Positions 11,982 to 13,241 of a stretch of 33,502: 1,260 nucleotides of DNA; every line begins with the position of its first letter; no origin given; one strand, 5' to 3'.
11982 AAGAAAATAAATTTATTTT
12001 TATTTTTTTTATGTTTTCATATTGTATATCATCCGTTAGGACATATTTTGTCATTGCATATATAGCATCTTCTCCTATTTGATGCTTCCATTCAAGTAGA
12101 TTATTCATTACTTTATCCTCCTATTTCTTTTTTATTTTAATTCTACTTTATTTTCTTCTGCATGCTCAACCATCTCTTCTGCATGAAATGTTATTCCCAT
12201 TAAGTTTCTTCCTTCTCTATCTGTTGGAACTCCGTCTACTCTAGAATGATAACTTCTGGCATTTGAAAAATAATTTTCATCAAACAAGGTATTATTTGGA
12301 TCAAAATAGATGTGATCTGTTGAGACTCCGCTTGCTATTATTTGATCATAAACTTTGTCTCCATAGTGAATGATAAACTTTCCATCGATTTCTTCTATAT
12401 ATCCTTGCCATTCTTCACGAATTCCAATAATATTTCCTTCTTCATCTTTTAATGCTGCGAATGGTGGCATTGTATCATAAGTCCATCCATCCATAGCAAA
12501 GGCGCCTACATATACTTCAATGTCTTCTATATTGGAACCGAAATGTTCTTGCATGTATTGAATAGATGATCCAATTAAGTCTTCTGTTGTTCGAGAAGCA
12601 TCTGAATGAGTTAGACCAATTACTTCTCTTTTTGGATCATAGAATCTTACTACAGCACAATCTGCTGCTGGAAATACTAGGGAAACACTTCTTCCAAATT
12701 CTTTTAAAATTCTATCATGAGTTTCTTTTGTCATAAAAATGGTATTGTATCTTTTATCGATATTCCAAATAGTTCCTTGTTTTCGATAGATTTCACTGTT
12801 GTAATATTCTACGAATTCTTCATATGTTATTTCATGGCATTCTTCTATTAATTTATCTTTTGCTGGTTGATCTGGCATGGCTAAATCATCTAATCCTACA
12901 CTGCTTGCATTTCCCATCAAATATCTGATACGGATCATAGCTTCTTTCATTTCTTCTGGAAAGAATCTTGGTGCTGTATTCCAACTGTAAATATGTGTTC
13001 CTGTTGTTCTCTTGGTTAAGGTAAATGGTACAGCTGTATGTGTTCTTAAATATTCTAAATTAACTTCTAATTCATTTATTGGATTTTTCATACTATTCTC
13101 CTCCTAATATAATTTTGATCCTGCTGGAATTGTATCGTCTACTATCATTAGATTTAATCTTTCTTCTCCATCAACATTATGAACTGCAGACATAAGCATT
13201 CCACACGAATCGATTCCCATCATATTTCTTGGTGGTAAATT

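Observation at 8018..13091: Translationally coupled module: divergent YfiH/LACC1-like enzyme, 159-aa helical protein and 1204-aa HD-domain protein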

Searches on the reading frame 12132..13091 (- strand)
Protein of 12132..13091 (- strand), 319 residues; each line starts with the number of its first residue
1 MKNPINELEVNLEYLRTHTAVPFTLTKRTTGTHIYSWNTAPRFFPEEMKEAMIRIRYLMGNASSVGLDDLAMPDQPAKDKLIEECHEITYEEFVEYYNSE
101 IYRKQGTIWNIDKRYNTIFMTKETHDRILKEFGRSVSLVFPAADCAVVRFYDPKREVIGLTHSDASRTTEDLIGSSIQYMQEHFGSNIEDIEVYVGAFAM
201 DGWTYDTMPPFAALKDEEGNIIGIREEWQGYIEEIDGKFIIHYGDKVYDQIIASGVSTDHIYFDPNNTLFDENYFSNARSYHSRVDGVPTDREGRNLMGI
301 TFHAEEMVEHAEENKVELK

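Call 3: search_protein_families(library=pfam, proteins=[window:12132-13091:-], max_evalue=0.1)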
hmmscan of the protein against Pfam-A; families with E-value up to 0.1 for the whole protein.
window:12132-13091:- (319 aa): 1 family
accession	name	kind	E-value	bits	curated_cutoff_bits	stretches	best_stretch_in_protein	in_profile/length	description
PF02578.20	Cu-oxidase_4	-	2.9e-11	43.7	22.9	1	135-280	87-226/238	Multi-copper polyphenol oxidoreductase laccase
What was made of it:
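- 12132..13091 (-): Neighbour, not part of the cassette: a divergent YfiH/YlmD-type (PF02578) protein of 319 aa. Pfam 43.7 bits (call 3).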

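Call 4: search_protein_families(library=ncbifam, proteins=[window:12132-13091:-], max_evalue=0.1)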
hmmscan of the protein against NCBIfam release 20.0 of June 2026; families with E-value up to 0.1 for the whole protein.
window:12132-13091:- (319 aa): 1 family
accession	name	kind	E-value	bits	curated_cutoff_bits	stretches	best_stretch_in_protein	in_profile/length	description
TIGR00726.1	TIGR00726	equivalog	9.8e-08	31.6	141.15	1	135-281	73-210/223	peptidoglycan editing factor PgeF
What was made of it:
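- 12132..13091 (-): Far below the PgeF equivalog cut-off, 31.6 against 141.15 bits (call 4).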

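Call 5: search_protein_families(library=padloc, proteins=[window:12132-13091:-], max_evalue=0.1)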
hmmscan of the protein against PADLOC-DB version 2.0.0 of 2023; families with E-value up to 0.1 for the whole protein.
window:12132-13091:- (319 aa): 0 families

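Call 20: find_homologous_proteins(query=window:12132-13091:-)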
Query window:12132-13091:- (319 aa): 89 proteins with E <= 0.001 among 554 candidates.
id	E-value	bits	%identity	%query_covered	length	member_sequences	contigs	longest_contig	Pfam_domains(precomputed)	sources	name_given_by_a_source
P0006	6.2e-217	737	100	100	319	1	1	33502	PF02578.21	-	-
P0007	2.6e-157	541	68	100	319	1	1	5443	PF02578.21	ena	-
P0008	1.9e-151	522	67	100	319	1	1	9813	PF02578.21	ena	-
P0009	2.5e-151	521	70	100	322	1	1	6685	PF02578.21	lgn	-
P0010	3.6e-141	488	64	100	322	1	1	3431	PF02578.21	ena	-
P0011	3.0e-138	478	63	100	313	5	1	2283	PF02578.21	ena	-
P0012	2.2e-137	475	62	100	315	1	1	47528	PF02578.21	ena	-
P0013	5.5e-136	471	65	100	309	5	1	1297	PF02578.21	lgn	-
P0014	6.4e-136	471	62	100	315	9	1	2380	PF02578.21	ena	-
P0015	1.2e-135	470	61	100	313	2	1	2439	PF02578.21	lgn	-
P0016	1.9e-134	466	64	100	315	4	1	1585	PF02578.21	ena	-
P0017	1.6e-133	463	63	100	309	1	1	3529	PF02578.21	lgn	-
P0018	3.9e-133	462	63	100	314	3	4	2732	PF02578.21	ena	-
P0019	2.8e-132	459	61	100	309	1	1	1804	PF02578.21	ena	-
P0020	1.2e-131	457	61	100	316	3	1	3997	PF02578.21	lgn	-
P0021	2.2e-131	456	61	100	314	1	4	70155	PF02578.21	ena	-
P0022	9.6e-129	447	60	100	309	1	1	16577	PF02578.21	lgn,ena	-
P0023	9.4e-125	434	60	100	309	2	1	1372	PF02578.21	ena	-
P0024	1.8e-119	417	55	100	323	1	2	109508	PF02578.21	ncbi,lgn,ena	-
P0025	1.4e-118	414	57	96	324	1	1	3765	PF02578.21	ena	-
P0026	1.1e-117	411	54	100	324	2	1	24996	PF02578.21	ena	-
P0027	3.2e-117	409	57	94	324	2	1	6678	PF02578.21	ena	-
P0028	9.3e-117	408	56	100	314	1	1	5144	PF02578.21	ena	-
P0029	3.0e-116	406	56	100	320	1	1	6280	PF02578.21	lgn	-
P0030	7.5e-116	405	57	100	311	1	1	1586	PF02578.21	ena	-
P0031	7.7e-115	401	57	94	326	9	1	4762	PF02578.21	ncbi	-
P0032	3.2e-114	399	58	98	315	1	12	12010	PF02578.21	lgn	-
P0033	6.2e-113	395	54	100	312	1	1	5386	PF02578.21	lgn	-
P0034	1.4e-112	394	54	100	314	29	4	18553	PF02578.21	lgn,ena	-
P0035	3.0e-112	393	53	100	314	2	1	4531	PF02578.21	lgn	-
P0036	3.0e-112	393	54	100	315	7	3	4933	PF02578.21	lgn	-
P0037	4.6e-112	392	55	97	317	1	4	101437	PF02578.21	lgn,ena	-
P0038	7.6e-112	392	54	100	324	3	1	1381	PF02578.21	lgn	-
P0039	9.9e-112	391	55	94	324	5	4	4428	PF02578.21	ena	-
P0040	3.2e-111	390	55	100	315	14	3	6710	PF02578.21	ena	-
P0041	5.1e-111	389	53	100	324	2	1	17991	PF02578.21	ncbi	-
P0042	2.9e-109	383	54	97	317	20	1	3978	PF02578.21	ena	-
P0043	5.5e-109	382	53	100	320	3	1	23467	PF02578.21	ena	-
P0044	1.2e-107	378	54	100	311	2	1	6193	PF02578.21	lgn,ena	-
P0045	4.4e-107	376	54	100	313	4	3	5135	PF02578.21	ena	-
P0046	2.2e-106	374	53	100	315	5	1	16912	PF02578.21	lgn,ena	-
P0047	9.4e-105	368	54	94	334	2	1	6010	PF02578.21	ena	-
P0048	9.6e-104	365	54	100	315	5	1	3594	PF02578.21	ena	-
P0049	8.4e-100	352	49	100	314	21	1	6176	PF02578.21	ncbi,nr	ncbi:MAG: laccase domain-containing protein [Bacilli bacterium]|nr:laccase domain-containing protein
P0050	6.2e-99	349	51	100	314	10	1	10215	PF02578.21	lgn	-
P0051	2.6e-98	347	49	100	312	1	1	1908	PF02578.21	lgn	-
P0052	2.2e-95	337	51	98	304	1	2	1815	PF02578.21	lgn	-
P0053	3.8e-95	337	51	100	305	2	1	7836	PF02578.21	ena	-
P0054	6.0e-95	336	49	100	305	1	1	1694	PF02578.21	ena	-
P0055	1.7e-94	335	52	100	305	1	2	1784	PF02578.21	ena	-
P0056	1.8e-94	335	51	100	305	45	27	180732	PF02578.21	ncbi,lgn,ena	-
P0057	2.6e-94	334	50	100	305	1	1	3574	PF02578.21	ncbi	-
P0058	2.7e-94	334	49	100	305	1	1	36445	PF02578.21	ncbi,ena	-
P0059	2.8e-94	334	50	99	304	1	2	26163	PF02578.21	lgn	-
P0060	4.9e-94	333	50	98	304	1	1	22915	PF02578.21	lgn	-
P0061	7.0e-94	333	50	98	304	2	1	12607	PF02578.21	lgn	-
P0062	8.6e-94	332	50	97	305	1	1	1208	PF02578.21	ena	-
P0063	1.7e-93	331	50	98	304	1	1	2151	PF02578.21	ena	-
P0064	2.5e-93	331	52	99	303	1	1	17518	PF02578.21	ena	-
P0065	4.9e-93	330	49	100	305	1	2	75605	PF02578.21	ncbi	-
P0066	7.7e-93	329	50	100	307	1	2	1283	PF02578.21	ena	-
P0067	3.1e-92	327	52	98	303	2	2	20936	PF02578.21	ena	-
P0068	3.3e-92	327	51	98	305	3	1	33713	PF02578.21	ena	-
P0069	5.1e-92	326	50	98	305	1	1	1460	PF02578.21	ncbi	-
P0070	5.9e-92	326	51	99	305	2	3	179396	PF02578.21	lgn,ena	-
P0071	3.5e-91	324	49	100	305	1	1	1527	PF02578.21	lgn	-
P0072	8.0e-91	323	48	100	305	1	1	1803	PF02578.21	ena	-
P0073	8.9e-91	322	50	100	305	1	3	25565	PF02578.21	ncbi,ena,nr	ncbi:MAG: polyphenol oxidase family protein [Bacilli bacterium]|nr:polyphenol oxidase family protein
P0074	1.1e-90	322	49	100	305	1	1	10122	PF02578.21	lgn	-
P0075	1.7e-90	321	49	99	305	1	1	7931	PF02578.21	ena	-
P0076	2.8e-90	321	47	100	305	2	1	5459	PF02578.21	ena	-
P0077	5.3e-90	320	48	100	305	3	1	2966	PF02578.21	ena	-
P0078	6.6e-90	320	47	100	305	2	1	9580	PF02578.21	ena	-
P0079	1.0e-89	319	48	99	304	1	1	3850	PF02578.21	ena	-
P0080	1.1e-89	319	50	98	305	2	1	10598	PF02578.21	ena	-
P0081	1.6e-89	318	50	100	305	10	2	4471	PF02578.21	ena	-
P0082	5.5e-89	316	48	100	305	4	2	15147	PF02578.21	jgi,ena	-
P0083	2.8e-88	314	48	97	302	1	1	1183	PF02578.21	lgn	-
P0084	7.8e-88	313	47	100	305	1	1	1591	PF02578.21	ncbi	-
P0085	9.5e-88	312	48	100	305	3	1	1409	PF02578.21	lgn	-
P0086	1.1e-87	312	46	100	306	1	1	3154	PF02578.21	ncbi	-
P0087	4.0e-87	310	48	98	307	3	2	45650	PF02578.21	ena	-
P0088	7.7e-87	309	47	98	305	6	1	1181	PF02578.21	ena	-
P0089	4.0e-85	304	49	85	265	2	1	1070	PF02578.21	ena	-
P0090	2.2e-77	278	45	98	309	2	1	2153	PF02578.21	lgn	-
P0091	1.0e-71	260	59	62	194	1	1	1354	PF02578.21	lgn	-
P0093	1.3e-68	250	38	99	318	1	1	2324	PF02578.21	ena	-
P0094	2.6e-64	235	54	63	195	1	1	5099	PF02578.21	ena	-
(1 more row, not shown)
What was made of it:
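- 12132..13091 (-): Own family of 89 clusters of ~305-324 aa in uncultured Bacilli (call 20).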

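Call 27: find_encoding_contigs(protein=P0024, flank=6000, max_places=2)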
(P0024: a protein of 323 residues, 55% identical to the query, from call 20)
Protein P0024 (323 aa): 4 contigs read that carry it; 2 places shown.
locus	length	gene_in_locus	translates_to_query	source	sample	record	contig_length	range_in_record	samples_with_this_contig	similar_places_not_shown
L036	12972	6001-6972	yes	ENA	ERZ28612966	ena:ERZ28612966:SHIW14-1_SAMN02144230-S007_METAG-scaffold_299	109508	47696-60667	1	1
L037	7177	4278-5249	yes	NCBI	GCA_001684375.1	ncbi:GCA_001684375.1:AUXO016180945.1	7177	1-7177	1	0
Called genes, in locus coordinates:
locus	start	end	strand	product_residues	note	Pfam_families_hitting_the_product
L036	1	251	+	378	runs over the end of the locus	PF00091:Tubulin, PF12327:FtsZ_C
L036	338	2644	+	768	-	PF13491:FtsK_4TM (faint), PF17854:FtsK_alpha, PF01580:FtsK_SpoIIIE, PF09397:FtsK_gamma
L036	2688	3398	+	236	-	PF01048:PNP_UDP_1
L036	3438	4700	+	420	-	PF05193:Peptidase_M16_C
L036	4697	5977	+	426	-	PF00675:Peptidase_M16, PF05193:Peptidase_M16_C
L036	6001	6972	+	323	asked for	PF02578:Cu-oxidase_4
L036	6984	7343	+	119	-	-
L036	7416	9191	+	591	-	PF01935:DUF87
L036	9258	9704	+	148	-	PF04472:SepF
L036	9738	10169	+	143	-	PF05103:DivIVA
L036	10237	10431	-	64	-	-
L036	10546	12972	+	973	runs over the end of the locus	PF02811:PHP, PF07733:DNA_pol3_alpha, PF17657:DNA_pol3_finger, PF14579:HHH_6, PF01336:tRNA_anti-codon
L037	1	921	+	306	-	?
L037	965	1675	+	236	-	PF01048:PNP_UDP_1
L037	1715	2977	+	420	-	PF05193:Peptidase_M16_C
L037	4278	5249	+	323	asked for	PF02578:Cu-oxidase_4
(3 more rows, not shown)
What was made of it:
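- Closest known: YfiH/PgeF/YlmD. Same: In L036 the gene lies between ftsZ and sepF-divIVA (call 27).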

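Call 28: find_encoding_contigs(protein=P0056, flank=6000, max_places=2)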
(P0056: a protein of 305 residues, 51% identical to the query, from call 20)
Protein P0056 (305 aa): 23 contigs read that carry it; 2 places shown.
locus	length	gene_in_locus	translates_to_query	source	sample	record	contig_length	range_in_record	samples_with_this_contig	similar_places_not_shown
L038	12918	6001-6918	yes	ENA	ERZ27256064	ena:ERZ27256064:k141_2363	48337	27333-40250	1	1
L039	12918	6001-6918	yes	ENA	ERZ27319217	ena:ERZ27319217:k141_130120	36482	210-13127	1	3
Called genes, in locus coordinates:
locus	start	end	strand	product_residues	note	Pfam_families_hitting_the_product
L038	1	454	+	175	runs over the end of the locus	PF10502:Peptidase_S26, PF00717:Peptidase_S24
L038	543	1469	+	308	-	PF01297:ZnuA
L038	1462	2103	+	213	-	PF00005:ABC_tran, PF02463:SMC_N (weak), PF13304:AAA_21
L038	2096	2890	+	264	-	PF00950:ABC-3, PF01032:FecCD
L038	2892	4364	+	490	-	PF04270:Strep_his_triad (faint)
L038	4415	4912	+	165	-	PF04191:PEMT, PF04140:ICMT (weak)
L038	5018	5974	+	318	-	PF02737:3HCDH_N, PF00725:3HCDH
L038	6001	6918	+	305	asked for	PF02578:Cu-oxidase_4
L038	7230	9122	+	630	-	-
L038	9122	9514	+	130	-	-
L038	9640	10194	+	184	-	-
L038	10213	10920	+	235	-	PF01479:S4 (weak), PF00849:PseudoU_synth_2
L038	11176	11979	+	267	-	PF01479:S4, PF01728:FtsJ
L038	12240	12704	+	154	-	PF10903:DUF2691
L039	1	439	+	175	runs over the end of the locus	PF00717:Peptidase_S24, PF10502:Peptidase_S26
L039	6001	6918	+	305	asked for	PF02578:Cu-oxidase_4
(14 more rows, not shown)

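Call 29: find_encoding_contigs(protein=P0012, flank=6000, max_places=2)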
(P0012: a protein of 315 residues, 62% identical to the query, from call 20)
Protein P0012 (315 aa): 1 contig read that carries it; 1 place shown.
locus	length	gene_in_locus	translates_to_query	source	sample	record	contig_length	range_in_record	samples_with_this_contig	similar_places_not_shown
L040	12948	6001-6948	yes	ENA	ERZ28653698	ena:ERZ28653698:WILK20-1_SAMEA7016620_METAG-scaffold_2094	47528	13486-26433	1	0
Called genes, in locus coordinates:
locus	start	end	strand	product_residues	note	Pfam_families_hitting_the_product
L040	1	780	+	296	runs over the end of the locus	PF01479:S4, PF00849:PseudoU_synth_2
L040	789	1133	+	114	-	PF04266:ASCH (weak)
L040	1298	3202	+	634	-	PF00501:AMP-binding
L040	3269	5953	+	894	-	PF00512:HisKA, PF02518:HATPase_c, PF00072:Response_reg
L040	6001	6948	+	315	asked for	PF02578:Cu-oxidase_4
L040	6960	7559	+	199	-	-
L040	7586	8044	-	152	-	PF03073:TspO_MBR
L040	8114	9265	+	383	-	PF01694:Rhomboid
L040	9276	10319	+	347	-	-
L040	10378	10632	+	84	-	PF06135:IreB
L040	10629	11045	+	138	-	PF03652:RuvX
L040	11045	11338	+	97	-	PF06949:DUF1292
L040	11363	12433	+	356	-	PF02618:YceG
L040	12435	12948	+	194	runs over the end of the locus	PF01596:Methyltransf_3, PF02390:Methyltransf_4 (faint), PF01135:PCMT, PF02475:TRM5-TYW2_MTfase (weak), PF05175:MTS, PF13847:Methyltransf_31, PF13578:Methyltransf_24, PF13649:Methyltransf_25 (faint)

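Call 48: search_solved_structures(query=window:12132-13091:-, max_evalue=0.01, show_alignments=2)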
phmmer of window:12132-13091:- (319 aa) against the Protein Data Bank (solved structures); distinct sequences matched with E-value up to 0.01: 1.
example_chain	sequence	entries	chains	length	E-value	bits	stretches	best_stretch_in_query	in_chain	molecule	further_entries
6dzd_A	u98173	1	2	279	3.2e-05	26.5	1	138-245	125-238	hypothetical protein YfiH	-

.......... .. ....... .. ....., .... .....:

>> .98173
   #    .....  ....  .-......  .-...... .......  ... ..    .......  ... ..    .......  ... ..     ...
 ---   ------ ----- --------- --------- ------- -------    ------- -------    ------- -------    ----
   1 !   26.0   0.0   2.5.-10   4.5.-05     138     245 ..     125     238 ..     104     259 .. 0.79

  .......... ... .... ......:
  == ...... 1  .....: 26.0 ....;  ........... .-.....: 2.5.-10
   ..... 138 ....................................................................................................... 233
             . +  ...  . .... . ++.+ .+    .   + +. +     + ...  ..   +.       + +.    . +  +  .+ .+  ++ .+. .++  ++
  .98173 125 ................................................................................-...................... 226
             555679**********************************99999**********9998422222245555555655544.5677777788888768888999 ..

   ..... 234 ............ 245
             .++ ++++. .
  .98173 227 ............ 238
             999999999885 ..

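Call 58: find_encoding_contigs(protein=P0008, flank=10000, max_places=2)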
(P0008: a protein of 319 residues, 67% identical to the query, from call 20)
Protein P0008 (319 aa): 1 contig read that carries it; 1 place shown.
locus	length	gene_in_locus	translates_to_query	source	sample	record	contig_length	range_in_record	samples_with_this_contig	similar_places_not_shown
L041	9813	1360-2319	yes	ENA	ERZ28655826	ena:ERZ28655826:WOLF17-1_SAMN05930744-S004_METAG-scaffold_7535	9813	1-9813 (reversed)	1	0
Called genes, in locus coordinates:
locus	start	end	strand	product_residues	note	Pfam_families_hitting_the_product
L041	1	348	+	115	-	?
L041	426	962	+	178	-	-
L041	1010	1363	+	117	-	PF00117:GATase (weak), PF07722:Peptidase_C26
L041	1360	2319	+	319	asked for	PF02578:Cu-oxidase_4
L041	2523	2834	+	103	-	-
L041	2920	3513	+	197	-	-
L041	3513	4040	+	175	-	-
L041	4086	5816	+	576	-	PF01807:Zn_ribbon_DnaG, PF08275:DNAG_N, PF01751:Toprim, PF13155:Toprim_2, PF13362:Toprim_3 (weak), PF13662:Toprim_4, PF10410:DnaB_bind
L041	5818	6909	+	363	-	PF03979:Sigma70_r1_1, PF00140:Sigma70_r1_2, PF04542:Sigma70_r2, PF04539:Sigma70_r3, PF04545:Sigma70_r4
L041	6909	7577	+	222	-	PF12847:Methyltransf_18, PF04816:TrmK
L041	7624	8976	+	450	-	-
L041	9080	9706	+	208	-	-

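Call 59: find_encoding_contigs(protein=P0009, flank=10000, max_places=2)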
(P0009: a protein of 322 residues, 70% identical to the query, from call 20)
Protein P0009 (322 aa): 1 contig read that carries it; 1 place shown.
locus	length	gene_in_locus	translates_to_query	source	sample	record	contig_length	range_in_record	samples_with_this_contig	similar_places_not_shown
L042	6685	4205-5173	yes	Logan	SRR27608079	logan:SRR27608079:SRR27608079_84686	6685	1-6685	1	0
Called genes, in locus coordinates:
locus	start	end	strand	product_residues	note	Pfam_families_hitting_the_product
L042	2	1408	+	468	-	?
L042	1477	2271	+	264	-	-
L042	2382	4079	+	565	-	PF00079:Serpin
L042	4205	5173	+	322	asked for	PF02578:Cu-oxidase_4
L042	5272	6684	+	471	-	?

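Call 60: find_encoding_contigs(protein=P0007, flank=10000, max_places=2)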
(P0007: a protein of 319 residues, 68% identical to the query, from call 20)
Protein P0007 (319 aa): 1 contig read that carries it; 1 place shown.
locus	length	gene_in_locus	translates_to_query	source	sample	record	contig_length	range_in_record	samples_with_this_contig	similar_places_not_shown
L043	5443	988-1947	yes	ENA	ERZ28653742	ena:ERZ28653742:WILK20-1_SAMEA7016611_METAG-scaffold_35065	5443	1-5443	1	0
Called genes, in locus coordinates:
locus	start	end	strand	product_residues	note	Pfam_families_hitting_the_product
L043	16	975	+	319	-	PF00117:GATase, PF07722:Peptidase_C26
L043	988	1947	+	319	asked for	PF02578:Cu-oxidase_4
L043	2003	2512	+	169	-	-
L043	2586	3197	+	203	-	-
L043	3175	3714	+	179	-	-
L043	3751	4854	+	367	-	-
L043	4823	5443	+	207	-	?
